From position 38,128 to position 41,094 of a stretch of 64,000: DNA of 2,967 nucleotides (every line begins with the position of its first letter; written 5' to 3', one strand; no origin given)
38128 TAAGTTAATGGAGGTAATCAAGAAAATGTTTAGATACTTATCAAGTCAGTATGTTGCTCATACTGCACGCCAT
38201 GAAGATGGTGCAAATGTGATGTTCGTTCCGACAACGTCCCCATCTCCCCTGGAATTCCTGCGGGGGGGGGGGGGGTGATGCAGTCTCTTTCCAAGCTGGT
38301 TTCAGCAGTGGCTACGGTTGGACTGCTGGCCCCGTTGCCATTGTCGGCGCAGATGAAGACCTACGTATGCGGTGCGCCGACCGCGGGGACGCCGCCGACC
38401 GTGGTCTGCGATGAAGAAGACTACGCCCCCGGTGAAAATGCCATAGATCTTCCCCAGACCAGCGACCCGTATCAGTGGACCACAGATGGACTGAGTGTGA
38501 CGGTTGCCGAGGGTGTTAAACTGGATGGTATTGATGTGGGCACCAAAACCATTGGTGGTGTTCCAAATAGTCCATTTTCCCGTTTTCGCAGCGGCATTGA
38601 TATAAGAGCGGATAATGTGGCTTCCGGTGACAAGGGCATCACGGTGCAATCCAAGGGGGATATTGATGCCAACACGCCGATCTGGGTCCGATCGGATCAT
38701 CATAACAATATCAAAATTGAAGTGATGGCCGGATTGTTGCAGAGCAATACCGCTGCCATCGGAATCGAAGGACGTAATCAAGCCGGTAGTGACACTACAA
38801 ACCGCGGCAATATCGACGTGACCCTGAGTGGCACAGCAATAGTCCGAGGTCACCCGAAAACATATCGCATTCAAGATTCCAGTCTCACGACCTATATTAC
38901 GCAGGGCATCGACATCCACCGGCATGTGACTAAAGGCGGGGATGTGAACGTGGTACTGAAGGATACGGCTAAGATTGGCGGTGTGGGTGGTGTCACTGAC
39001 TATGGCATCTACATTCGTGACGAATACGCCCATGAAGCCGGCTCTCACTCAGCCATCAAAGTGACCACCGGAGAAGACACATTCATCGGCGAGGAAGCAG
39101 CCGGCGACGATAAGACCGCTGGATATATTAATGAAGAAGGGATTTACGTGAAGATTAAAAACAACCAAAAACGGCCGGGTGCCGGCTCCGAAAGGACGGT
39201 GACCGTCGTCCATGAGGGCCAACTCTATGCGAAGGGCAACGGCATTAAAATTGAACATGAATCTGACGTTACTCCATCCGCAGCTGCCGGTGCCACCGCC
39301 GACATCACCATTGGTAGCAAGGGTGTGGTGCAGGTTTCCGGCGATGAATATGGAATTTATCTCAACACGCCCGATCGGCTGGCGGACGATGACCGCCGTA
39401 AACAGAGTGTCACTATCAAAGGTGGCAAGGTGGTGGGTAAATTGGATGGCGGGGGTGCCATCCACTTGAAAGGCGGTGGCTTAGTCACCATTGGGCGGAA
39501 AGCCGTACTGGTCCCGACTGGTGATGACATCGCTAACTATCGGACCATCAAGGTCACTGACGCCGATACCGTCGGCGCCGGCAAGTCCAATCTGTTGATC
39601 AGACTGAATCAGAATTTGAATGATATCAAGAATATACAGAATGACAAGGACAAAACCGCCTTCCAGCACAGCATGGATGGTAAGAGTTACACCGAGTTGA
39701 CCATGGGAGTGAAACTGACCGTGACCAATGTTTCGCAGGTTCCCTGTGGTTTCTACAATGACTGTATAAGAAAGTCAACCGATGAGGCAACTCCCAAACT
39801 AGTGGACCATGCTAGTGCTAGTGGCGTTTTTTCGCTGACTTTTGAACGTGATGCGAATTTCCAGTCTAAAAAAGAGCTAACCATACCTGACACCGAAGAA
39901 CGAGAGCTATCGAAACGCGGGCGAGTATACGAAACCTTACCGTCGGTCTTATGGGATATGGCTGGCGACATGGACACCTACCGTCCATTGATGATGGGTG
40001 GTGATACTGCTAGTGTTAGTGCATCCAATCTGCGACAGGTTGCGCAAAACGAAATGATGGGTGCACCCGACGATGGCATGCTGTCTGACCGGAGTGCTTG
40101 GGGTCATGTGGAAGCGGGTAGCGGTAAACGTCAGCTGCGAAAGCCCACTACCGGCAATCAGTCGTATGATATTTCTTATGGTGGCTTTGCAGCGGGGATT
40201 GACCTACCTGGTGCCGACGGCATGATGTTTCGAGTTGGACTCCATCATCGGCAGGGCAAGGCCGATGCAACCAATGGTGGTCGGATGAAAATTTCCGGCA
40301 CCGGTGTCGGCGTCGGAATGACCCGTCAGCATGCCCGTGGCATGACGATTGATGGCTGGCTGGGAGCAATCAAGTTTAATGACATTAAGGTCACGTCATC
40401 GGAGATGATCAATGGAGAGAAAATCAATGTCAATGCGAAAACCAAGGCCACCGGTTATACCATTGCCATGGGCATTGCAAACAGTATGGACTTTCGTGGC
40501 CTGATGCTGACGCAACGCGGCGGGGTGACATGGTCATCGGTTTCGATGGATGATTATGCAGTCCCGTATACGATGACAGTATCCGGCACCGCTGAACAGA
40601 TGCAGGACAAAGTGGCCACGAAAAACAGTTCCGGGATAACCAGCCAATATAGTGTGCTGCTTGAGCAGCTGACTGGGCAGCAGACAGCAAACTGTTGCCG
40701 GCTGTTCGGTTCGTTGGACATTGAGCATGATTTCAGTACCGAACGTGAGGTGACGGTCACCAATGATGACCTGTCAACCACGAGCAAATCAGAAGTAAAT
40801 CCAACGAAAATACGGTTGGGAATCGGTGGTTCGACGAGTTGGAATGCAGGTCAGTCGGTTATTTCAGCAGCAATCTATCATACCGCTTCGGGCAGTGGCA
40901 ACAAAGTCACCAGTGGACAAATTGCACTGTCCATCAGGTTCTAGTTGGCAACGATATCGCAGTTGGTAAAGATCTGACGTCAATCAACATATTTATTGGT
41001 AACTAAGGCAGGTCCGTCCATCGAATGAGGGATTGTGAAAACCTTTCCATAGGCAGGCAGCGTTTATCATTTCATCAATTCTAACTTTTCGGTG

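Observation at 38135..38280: G14 tract at a TGATG stop-start junction: leader ORF coupled to the autotransporter gene, with a tract-length-dependent outcome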

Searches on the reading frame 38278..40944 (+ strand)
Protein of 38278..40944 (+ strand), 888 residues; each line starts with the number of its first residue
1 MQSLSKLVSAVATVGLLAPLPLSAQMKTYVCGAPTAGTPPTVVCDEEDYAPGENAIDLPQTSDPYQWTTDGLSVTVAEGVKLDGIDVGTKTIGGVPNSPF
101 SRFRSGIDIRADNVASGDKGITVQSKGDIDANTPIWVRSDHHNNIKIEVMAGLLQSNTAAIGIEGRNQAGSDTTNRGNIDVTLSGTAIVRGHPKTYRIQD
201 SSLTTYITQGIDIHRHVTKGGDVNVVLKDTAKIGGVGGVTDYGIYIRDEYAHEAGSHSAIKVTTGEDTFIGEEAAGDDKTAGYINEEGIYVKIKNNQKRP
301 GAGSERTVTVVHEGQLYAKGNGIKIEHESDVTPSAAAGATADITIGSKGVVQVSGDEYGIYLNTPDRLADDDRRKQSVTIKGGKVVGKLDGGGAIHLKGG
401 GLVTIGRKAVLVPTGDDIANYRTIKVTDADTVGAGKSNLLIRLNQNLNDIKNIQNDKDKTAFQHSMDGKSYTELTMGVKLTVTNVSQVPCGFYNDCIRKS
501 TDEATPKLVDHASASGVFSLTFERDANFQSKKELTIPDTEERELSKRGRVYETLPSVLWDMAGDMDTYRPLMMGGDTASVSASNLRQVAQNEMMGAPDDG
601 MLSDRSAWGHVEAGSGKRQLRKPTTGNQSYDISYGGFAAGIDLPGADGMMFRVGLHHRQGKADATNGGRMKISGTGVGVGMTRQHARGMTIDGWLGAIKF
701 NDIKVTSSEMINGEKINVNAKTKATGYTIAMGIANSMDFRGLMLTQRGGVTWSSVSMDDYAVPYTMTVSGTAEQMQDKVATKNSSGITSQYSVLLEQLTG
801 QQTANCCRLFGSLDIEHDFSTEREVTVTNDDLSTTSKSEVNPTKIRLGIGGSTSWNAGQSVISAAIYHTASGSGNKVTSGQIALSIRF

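Call 4: search_protein_families(library=pfam, proteins=[window:38278-40944:+], max_evalue=0.1)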
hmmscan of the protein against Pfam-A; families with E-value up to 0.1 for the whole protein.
window:38278-40944:+ (888 aa): 1 family
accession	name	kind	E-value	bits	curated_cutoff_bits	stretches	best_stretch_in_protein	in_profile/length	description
PF03797.25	Autotransporter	-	3.1e-17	63.6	26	1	608-859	2-248/255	Autotransporter beta-domain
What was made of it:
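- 38278..40944 (+): Autotransporter gene (888 aa from ATG 38278), with the beta-barrel domain at about 40099-40854. Pfam PF03797, E = 3e-17, residues 608-859 (call 4).
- On Type Va (classical) autotransporter: PF03797, E = 3e-17, residues 608-859, above the gathering score (call 4).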

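Call 6: find_homologous_proteins(query=window:38278-40944:+, max_evalue=0.00001)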
Query window:38278-40944:+ (888 aa): 8 proteins with E <= 0.00001 among 8000 candidates.
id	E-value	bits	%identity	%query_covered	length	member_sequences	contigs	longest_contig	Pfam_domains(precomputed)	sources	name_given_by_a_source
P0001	0.0e+0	1981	100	100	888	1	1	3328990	PF03797.26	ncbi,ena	-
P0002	0.0e+0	1212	68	95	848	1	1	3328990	PF03797.26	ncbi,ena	-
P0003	0.0e+0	1067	59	100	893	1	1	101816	PF03797.26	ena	-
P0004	0.0e+0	1045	59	100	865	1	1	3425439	PF03797.26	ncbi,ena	-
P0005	3.9e-298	1009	57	100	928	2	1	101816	PF03797.26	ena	-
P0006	6.9e-297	1005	56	100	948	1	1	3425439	PF03797.26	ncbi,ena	-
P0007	3.6e-215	735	47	96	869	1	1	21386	-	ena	-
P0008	5.9e-55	205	42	44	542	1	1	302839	-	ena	-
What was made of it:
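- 38278..40944 (+): It is 100% identical to database protein P0001 (call 6).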

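Call 7: find_encoding_contigs(protein=window:38278-40944:+, flank=3000, max_places=10)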
Protein window:38278-40944:+ (888 aa): no gene with exactly this product is on record in the collection.

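Call 8: find_encoding_contigs(protein=P0001, flank=4000, max_places=10)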
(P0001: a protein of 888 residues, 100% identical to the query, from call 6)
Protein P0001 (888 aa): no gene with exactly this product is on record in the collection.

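Call 9: find_encoding_contigs(protein=P0002, flank=4000, max_places=10)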
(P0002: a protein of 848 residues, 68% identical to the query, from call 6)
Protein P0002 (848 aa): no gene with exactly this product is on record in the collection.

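Call 10: list_cluster_members(proteins=[P0001, P0002, P0003, P0004, P0005, P0006, P0007, P0008])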
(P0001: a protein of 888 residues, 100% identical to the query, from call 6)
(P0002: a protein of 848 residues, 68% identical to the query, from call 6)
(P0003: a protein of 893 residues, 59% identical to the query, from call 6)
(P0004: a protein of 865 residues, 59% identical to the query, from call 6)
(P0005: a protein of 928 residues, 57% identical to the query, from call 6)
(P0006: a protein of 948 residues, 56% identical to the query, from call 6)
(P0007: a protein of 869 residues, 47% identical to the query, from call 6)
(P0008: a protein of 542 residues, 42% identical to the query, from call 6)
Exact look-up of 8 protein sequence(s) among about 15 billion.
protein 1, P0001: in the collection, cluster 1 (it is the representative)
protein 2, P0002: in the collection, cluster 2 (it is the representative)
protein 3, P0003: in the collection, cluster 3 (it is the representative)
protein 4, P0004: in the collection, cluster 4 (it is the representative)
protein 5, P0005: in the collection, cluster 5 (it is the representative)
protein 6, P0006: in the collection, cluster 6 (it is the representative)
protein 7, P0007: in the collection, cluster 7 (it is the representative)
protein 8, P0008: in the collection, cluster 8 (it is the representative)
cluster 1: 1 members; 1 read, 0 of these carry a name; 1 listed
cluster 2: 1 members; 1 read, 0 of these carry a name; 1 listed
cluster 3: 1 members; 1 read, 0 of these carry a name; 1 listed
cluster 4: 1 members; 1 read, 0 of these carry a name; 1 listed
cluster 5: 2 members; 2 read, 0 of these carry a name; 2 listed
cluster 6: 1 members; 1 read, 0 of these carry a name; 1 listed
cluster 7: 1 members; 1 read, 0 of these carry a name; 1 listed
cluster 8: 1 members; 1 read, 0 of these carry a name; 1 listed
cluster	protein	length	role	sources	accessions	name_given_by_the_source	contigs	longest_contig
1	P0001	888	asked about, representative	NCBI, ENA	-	-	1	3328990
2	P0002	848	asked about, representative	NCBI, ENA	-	-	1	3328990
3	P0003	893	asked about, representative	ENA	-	-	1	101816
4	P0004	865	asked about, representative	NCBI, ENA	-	-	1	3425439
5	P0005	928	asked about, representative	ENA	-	-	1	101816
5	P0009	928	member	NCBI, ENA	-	-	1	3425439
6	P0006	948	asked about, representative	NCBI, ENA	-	-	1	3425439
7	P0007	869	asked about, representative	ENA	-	-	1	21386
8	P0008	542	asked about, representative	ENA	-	-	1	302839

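Call 14: find_related_loci(query=A1, collection=genome_contigs, flank=4000)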
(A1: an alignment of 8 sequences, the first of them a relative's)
Query A1 (888 aa) in genome_contigs; peptide patterns used: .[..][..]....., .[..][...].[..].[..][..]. (x = any residue, [..] = any of these).
86 stretches matched a pattern; 4 encode a relative of the query (tblastn E <= 1e-3); 4 distinct loci.
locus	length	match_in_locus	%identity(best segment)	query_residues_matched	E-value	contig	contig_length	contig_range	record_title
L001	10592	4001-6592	59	1-888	0e+0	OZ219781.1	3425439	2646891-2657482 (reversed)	MAG: Arenicellales bacterium isolate 3acc40f7-a85a-494a-900f-447d5a6f54c4 genome assembly, chromosome: 1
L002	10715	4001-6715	56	1-888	0e+0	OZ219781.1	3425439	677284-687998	MAG: Arenicellales bacterium isolate 3acc40f7-a85a-494a-900f-447d5a6f54c4 genome assembly, chromosome: 1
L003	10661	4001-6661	57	1-888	0e+0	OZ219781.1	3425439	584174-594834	MAG: Arenicellales bacterium isolate 3acc40f7-a85a-494a-900f-447d5a6f54c4 genome assembly, chromosome: 1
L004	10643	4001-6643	62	1-888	0e+0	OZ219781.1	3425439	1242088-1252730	MAG: Arenicellales bacterium isolate 3acc40f7-a85a-494a-900f-447d5a6f54c4 genome assembly, chromosome: 1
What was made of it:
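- Tried and rejected: Organism identity: the window's genome is not in the species-representative genome collection (call 14).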

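Call 16: find_encoding_contigs(protein=P0005, flank=6000, max_places=6)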
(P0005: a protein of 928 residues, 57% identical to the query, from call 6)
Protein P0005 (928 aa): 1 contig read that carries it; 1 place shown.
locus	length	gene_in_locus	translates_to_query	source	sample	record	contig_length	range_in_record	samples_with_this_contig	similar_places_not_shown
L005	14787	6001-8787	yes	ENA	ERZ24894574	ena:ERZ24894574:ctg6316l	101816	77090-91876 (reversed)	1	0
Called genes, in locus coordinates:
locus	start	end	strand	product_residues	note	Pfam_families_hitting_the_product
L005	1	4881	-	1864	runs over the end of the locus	PF00005:ABC_tran (faint), PF00910:RNA_helicase (faint), PF00931:NB-ARC (faint), PF01443:Viral_helicase1 (faint), PF01580:FtsK_SpoIIIE (faint), PF01583:APS_kinase (faint), PF17755:UvrA_DNA-bind, PF17760:UvrA_inter, +24 more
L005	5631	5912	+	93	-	-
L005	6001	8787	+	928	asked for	PF03797:Autotransporter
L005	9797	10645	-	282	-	PF13428:TPR_14 (faint), PF21033:RMD1-3, PF13181:TPR_8 (faint), PF13414:TPR_11 (faint)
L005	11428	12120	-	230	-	PF21948:LplA-B_cat, PF03099:BPL_LplA_LipB (faint)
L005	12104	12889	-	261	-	PF03330:DPBB_1, PF05036:SPOR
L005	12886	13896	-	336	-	PF13406:SLT_2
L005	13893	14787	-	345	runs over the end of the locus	PF01098:FTSW_RODA_SPOVE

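Call 17: find_encoding_contigs(protein=P0008, flank=6000, max_places=6)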
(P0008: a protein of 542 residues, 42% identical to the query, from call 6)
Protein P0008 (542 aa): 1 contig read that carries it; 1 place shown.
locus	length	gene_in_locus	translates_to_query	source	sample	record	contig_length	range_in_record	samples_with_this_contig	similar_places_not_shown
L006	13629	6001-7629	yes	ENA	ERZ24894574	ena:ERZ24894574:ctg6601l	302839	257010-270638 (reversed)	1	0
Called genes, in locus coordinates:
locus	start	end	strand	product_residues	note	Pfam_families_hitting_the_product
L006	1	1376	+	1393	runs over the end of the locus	PF00041:fn3, PF16656:Pur_ac_phosph_N (faint), PF25059:FN3_DSCAM-DSCAML_C (faint), PF00041:fn3, PF03160:Calx-beta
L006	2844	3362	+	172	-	PF13551:HTH_29, PF13565:HTH_32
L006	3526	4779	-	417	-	PF01548:DEDD_Tnp_IS110, PF02371:Transposase_20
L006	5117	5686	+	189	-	PF13358:DDE_3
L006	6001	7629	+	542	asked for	-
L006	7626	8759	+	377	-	PF03797:Autotransporter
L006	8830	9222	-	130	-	-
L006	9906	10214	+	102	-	PF01165:Ribosomal_S21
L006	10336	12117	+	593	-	PF01807:Zn_ribbon_DnaG, PF08275:DNAG_N, PF01751:Toprim, PF13662:Toprim_4, PF13155:Toprim_2, PF10410:DnaB_bind, PF08278:DnaG_DnaB_bind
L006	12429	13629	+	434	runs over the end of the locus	PF05729:NACHT (faint), PF13401:AAA_22 (faint)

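Call 18: find_encoding_contigs(protein=P0003, flank=6000, max_places=6)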
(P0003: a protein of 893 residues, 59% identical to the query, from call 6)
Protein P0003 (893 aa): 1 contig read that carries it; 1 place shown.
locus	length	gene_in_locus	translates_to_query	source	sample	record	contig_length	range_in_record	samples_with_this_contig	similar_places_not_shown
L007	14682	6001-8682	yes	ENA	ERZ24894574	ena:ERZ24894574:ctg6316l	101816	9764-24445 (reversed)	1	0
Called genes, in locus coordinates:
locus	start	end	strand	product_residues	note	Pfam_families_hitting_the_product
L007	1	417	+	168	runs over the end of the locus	PF04442:CtaG_Cox11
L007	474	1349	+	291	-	PF00510:COX3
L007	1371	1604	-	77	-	PF11137:DUF2909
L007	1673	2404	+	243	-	PF02104:SURF1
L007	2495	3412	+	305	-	PF01040:UbiA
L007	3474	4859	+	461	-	PF00206:Lyase_1, PF08328:ASL_C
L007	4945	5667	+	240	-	PF01479:S4, PF00849:PseudoU_synth_2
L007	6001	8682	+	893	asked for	PF03797:Autotransporter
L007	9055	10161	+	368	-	PF01180:DHO_dh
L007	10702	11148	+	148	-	PF14539:DUF4442, PF03061:4HBT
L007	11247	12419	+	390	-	PF02771:Acyl-CoA_dh_N, PF02770:Acyl-CoA_dh_M, PF00441:Acyl-CoA_dh_1, PF08028:Acyl-CoA_dh_2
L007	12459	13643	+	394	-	PF00108:Thiolase_N, PF02803:Thiolase_C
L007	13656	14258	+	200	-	PF01323:DSBA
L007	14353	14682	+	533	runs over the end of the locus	PF06833:MdcE (faint), PF01039:Carboxyl_trans, PF03255:ACCA (weak)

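Call 19: find_encoding_contigs(protein=P0007, flank=6000, max_places=6)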
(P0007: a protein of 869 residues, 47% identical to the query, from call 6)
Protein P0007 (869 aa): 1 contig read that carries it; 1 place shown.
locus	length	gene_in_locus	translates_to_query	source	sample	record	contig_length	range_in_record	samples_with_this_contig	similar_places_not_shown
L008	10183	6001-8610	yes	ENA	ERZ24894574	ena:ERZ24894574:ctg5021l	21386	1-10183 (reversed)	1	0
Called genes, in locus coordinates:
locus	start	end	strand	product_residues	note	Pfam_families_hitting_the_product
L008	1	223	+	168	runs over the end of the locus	PF04442:CtaG_Cox11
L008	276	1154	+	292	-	PF00510:COX3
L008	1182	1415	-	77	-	PF11137:DUF2909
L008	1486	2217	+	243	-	PF02104:SURF1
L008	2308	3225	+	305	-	PF01040:UbiA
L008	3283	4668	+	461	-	PF00206:Lyase_1, PF08328:ASL_C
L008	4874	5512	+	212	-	PF00849:PseudoU_synth_2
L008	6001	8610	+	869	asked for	-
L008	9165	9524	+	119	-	PF01180:DHO_dh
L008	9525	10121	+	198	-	PF01180:DHO_dh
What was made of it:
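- L006 and L008 carry further frame disruptions elsewhere (calls 17, 19).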

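Call 22: find_related_loci(query=A1, collection=metagenome_contigs, flank=3000)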
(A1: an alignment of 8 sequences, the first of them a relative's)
Query A1 (888 aa) in metagenome_contigs; peptide patterns used: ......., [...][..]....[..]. (x = any residue, [..] = any of these).
600 stretches matched a pattern, but none encodes a relative of the query by tblastn (E <= 1e-3).
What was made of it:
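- Tried and rejected: JGI metagenomes: the peptide-pattern scan found no relative (call 22).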

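Call 41: search_solved_structures(query=A1, max_evalue=0.01)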
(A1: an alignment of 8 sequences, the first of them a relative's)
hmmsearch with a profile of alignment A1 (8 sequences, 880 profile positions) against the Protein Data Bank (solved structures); distinct sequences matched with E-value up to 0.01: 0.
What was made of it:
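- Tried and rejected: Solved-structure relatives of the passenger: none found (call 41).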

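Call 42: search_protein_families(library=ncbifam, proteins=[P0001, P0006], max_evalue=0.01)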
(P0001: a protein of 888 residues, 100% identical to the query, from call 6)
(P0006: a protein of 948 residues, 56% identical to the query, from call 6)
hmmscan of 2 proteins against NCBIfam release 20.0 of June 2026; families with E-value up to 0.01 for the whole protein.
P0001 (888 aa): 0 families

P0006 (948 aa): 0 families
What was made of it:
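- On Type Va (classical) autotransporter: No hit in NCBIfam or in PDB sequences (calls 41, 42).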

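Call 46: search_protein_representatives(alignment_id=A3)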
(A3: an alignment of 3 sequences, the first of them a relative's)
Query: 3 sequences, 938 profile positions. Proteins with E-value up to 0.001 (for the whole library): 194; up to 1e-10: 142; up to 1e-30: 14. The best 150 are listed.
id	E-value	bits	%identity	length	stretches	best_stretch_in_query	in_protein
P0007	0.0e+00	1134.9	-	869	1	44-899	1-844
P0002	0.0e+00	1036.4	-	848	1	89-938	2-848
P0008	1.8e-249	846.8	-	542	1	1-559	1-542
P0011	4.7e-213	726.3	-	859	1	255-938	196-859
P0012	2.3e-188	644.6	-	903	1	38-938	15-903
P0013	3.0e-188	644.2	-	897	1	45-938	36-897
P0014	2.3e-178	611.5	-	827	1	165-938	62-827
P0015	1.0e-125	437.2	-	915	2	264-938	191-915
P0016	1.7e-33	132.0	-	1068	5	661-938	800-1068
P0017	3.4e-33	131.0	-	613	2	592-938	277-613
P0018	4.0e-33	130.8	-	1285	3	658-938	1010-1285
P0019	4.4e-33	130.6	-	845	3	661-938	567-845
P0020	1.4e-32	129.0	-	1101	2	661-938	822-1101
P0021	8.5e-31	123.1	-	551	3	658-938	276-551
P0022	2.2e-30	121.7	-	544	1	269-595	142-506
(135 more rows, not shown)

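Call 48: find_encoding_contigs(protein=P0013, flank=3000, max_places=6)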
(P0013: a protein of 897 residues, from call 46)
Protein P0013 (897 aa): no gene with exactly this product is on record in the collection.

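Call 49: find_encoding_contigs(protein=P0015, flank=3000, max_places=6)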
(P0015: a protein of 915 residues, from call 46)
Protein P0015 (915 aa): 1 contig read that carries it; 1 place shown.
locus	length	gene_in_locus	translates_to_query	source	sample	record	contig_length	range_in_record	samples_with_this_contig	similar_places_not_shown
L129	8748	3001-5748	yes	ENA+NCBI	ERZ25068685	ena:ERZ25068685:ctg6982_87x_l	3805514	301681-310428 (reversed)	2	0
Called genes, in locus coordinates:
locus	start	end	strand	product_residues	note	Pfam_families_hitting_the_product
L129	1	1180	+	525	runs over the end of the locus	PF09820:AAA-ATPase_like, PF08011:PDDEXK_9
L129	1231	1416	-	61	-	-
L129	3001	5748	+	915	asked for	-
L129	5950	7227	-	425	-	PF01979:Amidohydro_1, PF12890:DHOase, PF07969:Amidohydro_3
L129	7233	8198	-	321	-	PF02729:OTCace_N, PF00185:OTCace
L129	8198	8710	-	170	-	PF00156:Pribosyltran, PF14681:UPRTase (faint)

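Call 50: find_encoding_contigs(protein=P0012, flank=3000, max_places=6)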
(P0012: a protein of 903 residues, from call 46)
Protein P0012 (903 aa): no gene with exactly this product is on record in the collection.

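Call 52: find_encoding_contigs(protein=P0011, flank=3000, max_places=6)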
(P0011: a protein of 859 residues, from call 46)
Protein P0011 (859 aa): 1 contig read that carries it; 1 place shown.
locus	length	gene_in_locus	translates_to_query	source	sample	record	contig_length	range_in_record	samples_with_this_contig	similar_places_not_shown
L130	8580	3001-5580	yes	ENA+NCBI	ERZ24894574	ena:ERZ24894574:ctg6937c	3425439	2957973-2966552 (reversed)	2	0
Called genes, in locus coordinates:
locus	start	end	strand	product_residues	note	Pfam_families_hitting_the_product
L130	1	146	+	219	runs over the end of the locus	PF00156:Pribosyltran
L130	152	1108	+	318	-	PF01370:Epimerase, PF07993:NAD_binding_4 (faint), PF13460:NAD_binding_10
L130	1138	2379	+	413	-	PF01743:PolyA_pol, PF12627:PolyA_pol_RNAbd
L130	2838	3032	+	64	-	-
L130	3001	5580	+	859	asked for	PF03797:Autotransporter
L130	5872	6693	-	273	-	PF02673:BacA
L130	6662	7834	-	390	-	PF02636:Methyltransf_28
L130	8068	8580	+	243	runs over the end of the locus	PF00106:adh_short, PF13561:adh_short_C2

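Call 53: find_encoding_contigs(protein=P0014, flank=3000, max_places=6)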
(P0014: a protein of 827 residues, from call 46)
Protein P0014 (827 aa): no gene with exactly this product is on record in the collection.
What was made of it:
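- Tried and rejected: Exact-protein look-ups: they failed for P0001, P0002, P0012, P0013 and P0014 (calls 7-9, 48, 50, 53).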
